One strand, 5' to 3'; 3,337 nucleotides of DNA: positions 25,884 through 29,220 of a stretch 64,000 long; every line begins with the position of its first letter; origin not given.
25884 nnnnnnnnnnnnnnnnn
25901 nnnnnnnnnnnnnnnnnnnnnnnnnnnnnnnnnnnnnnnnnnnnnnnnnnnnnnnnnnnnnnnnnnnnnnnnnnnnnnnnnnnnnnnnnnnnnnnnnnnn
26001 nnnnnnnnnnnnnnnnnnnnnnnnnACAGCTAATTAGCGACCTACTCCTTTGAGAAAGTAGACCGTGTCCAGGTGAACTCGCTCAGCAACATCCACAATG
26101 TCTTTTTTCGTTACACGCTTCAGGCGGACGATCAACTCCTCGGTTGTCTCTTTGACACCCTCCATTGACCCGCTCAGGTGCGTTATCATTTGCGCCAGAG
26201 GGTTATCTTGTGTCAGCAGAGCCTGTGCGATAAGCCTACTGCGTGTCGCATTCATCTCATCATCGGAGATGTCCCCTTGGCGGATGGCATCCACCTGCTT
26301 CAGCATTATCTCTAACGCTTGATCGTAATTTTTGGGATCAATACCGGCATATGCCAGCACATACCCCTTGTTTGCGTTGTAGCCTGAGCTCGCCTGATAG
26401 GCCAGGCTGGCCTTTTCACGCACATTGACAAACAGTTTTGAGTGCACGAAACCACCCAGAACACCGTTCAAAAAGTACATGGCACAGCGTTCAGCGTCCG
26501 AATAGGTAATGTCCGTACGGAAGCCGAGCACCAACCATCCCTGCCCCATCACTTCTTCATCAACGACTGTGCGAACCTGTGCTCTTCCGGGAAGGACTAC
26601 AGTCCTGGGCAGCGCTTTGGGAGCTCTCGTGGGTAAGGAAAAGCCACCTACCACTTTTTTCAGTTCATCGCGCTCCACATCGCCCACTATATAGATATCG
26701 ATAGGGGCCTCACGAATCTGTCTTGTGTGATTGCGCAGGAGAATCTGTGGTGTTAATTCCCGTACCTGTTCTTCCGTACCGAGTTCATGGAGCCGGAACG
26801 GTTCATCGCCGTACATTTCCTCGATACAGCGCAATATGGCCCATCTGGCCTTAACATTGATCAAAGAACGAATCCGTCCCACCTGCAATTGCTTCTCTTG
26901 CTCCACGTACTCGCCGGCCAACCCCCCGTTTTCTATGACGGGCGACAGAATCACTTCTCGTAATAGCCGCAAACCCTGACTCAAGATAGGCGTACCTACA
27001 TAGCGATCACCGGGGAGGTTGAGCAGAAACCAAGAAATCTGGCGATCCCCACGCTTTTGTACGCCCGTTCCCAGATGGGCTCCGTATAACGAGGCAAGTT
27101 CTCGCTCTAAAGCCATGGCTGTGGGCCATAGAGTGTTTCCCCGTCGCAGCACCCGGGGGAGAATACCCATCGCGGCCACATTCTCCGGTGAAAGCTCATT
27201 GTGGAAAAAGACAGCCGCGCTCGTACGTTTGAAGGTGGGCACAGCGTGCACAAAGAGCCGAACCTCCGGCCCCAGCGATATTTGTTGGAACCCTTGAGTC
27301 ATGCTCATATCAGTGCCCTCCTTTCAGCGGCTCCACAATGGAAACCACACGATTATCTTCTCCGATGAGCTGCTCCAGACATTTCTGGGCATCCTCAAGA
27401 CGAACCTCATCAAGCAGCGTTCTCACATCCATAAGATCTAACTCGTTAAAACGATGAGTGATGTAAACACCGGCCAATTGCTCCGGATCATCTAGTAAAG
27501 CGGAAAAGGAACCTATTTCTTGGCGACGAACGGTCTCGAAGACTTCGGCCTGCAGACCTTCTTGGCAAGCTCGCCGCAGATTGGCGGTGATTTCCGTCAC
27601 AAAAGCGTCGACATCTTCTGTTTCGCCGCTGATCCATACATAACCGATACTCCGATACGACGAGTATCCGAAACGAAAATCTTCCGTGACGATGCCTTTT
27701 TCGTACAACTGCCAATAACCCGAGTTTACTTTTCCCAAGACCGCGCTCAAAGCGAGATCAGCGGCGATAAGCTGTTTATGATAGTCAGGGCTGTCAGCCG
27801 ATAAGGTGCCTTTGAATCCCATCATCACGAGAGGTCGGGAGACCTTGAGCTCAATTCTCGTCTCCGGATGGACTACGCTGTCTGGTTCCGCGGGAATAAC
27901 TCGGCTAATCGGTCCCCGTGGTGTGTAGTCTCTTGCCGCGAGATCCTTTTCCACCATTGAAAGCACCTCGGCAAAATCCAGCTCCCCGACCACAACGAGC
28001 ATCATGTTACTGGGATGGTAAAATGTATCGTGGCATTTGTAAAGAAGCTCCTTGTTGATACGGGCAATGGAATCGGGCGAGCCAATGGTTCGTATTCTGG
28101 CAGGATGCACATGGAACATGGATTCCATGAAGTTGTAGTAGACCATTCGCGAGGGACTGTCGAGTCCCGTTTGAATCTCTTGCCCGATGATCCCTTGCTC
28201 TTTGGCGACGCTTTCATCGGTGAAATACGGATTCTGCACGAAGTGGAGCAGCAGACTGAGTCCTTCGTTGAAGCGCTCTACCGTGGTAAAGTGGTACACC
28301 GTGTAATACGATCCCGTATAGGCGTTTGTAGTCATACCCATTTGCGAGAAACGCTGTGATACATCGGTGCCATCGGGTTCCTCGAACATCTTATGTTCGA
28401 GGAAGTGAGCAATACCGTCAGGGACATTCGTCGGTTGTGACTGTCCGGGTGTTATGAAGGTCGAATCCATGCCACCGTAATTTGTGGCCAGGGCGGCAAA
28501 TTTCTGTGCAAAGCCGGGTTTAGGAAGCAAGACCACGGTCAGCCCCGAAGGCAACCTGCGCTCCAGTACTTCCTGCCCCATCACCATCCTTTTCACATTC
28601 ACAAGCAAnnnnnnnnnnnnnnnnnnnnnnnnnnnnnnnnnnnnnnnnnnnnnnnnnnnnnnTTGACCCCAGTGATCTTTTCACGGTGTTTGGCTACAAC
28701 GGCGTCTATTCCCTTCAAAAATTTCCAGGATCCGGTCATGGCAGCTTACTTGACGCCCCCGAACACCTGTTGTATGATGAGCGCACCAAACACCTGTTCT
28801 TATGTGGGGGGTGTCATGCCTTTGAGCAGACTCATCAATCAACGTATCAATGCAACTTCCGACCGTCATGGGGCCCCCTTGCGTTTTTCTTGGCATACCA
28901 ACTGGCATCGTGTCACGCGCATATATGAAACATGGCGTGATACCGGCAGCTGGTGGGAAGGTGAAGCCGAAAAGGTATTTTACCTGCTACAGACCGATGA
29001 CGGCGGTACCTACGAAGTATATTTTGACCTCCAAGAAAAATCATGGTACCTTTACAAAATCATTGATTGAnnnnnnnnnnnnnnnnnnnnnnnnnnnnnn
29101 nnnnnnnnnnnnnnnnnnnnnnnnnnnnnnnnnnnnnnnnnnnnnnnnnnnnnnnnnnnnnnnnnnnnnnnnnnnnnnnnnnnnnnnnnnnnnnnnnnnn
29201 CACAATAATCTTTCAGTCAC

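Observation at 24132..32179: Dispersed, atypical SOS-mutasome-like locus: short ImuB-like gene, a stand-alone ImuB-C-like small ORF, and a short DnaE2, separated by an M16 peptidase pair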

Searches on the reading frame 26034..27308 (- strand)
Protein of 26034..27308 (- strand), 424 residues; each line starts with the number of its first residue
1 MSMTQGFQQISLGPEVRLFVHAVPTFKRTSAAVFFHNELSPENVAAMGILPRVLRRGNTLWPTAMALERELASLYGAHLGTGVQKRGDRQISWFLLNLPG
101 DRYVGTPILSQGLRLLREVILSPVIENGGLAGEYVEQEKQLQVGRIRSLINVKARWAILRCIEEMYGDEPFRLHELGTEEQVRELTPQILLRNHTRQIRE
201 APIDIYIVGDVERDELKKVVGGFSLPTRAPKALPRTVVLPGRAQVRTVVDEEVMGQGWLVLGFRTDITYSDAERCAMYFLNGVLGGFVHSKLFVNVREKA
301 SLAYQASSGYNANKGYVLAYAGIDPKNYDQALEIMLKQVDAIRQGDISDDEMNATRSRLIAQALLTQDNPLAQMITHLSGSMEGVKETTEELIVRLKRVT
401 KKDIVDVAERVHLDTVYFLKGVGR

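Call 3: search_protein_families(library=pfam, proteins=[window:26034-27308:-], max_evalue=0.1)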
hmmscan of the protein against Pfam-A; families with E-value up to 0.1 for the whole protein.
window:26034-27308:- (424 aa): 1 family
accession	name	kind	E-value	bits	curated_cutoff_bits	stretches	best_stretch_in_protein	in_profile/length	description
PF05193.26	Peptidase_M16_C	-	3.8e-24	86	23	1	185-359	2-181/181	Peptidase M16 inactive domain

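Call 4: search_protein_families(library=ncbifam, proteins=[window:26034-27308:-], max_evalue=0.1)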
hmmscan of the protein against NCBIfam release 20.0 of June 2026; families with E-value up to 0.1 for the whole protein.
window:26034-27308:- (424 aa): 2 families
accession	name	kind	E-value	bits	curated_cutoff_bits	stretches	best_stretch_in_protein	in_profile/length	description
NF047422.1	YfmF_fam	equivalog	6.8e-115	384.2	285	1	16-421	3-411/412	EF-P 5-aminopentanol modification-associated protein YfmF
NF047421.1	YfmH_fam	equivalog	6.4e-05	22.3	250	1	134-410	128-409/425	EF-P 5-aminopentanol modification-associated protein YfmH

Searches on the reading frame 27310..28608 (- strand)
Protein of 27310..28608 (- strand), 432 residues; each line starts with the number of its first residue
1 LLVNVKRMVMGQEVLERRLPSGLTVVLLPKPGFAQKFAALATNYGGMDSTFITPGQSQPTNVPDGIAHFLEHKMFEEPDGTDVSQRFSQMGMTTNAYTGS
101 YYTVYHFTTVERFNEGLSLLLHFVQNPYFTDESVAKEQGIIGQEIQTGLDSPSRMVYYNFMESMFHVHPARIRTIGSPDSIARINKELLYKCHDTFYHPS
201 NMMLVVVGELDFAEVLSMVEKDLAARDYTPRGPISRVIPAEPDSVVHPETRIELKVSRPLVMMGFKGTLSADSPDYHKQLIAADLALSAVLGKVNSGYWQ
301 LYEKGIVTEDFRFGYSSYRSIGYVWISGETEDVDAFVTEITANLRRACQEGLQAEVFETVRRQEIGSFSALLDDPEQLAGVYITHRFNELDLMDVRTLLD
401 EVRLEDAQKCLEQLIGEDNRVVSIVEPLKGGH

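Call 3: search_protein_families(library=pfam, proteins=[window:27310-28608:-], max_evalue=0.1)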
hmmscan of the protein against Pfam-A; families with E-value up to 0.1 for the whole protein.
window:27310-28608:- (432 aa): 2 families
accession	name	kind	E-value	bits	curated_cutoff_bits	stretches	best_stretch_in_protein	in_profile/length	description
PF05193.26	Peptidase_M16_C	-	2e-19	70.6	23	1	184-363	2-180/181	Peptidase M16 inactive domain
PF00675.25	Peptidase_M16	-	1.5e-12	48.1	22.3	1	64-172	31-143/149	Insulinase (Peptidase family M16)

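Call 4: search_protein_families(library=ncbifam, proteins=[window:27310-28608:-], max_evalue=0.1)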
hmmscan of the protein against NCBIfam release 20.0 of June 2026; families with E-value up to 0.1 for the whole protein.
window:27310-28608:- (432 aa): 4 families
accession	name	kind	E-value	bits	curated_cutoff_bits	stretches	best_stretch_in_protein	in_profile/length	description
NF047421.1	YfmH_fam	equivalog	1.6e-121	406.4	250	1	12-427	8-423/425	EF-P 5-aminopentanol modification-associated protein YfmH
NF047422.1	YfmF_fam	equivalog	6.1e-12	45.1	285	1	123-281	108-269/412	EF-P 5-aminopentanol modification-associated protein YfmF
TIGR02110.1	PQQ_syn_pqqF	equivalog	1.5e-07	30.6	320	1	59-214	36-198/697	pyrroloquinoline quinone biosynthesis protein PqqF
NF011681.0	PRK15101.1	equivalog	0.011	13.8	765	1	18-148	48-173/961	pitrilysin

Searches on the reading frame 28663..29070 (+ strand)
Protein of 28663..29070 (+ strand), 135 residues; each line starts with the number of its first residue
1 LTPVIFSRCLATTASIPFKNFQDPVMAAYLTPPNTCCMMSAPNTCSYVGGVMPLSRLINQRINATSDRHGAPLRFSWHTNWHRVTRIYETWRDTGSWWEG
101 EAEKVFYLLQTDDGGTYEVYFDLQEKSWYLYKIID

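Call 3: search_protein_families(library=pfam, proteins=[window:28663-29070:+], max_evalue=0.1)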
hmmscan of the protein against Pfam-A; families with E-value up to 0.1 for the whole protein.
window:28663-29070:+ (135 aa): 1 family
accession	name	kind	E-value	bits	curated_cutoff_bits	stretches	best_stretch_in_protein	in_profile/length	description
PF20114.4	DUF6504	-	1.1e-09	38.9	24.2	1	64-134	19-102/103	Domain of unknown function (DUF6504)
